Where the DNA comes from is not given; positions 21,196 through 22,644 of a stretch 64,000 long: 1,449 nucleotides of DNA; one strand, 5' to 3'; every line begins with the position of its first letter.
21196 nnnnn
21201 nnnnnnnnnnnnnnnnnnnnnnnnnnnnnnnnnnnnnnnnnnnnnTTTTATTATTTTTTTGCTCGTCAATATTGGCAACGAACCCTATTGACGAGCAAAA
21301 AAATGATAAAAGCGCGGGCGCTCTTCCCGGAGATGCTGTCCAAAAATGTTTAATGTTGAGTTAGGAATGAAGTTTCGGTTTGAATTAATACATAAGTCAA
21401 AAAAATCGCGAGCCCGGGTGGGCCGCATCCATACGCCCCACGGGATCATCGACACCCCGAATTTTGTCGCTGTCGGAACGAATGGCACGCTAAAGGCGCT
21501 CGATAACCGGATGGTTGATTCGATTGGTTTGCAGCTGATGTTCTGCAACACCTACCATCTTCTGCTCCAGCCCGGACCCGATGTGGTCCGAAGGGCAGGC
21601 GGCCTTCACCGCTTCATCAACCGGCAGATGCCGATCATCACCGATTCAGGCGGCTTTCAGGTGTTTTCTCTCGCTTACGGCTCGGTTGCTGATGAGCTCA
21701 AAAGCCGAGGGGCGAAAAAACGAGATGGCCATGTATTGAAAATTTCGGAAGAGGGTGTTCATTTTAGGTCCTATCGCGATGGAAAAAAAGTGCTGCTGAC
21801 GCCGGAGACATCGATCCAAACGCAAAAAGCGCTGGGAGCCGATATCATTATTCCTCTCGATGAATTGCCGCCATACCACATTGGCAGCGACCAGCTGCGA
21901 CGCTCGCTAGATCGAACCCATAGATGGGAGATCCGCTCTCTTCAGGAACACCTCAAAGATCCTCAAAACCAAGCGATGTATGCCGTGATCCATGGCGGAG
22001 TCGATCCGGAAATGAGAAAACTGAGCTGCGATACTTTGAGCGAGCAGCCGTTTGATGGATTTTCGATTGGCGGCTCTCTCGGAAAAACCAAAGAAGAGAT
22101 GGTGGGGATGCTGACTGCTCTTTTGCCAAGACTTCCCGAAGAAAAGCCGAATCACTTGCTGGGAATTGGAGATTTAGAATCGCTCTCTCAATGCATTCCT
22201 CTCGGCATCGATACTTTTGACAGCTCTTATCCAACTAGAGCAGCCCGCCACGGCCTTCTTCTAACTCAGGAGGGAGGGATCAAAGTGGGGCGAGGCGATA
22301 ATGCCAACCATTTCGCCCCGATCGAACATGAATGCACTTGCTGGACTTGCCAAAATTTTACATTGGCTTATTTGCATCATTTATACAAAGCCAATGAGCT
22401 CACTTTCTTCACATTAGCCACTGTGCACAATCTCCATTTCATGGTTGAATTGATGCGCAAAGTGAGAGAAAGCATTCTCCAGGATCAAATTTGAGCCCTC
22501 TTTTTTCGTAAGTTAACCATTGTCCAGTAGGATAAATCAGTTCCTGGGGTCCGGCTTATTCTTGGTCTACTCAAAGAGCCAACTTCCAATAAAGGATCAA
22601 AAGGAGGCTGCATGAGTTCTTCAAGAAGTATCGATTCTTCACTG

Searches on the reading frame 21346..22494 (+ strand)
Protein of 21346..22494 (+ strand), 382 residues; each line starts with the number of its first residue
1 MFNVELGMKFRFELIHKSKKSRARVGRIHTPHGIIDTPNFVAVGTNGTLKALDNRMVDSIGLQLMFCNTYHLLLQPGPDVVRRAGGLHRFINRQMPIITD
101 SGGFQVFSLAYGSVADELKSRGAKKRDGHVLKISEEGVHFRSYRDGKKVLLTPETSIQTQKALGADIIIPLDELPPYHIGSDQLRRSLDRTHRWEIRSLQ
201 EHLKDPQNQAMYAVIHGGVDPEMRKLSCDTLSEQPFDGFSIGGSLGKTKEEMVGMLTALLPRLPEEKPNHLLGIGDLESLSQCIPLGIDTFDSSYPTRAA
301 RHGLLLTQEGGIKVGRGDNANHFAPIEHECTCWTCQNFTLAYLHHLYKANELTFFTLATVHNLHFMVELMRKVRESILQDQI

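Call 57: search_protein_families(library=pfam, proteins=[window:21346-22494:+], max_evalue=0.001)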
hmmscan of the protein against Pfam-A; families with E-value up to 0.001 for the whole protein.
window:21346-22494:+ (382 aa): 1 family
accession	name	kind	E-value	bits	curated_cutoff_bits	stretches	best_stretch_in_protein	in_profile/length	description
PF01702.25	TGT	-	2.3e-118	395.8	26.3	1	22-381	2-343/357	Queuine tRNA-ribosyltransferase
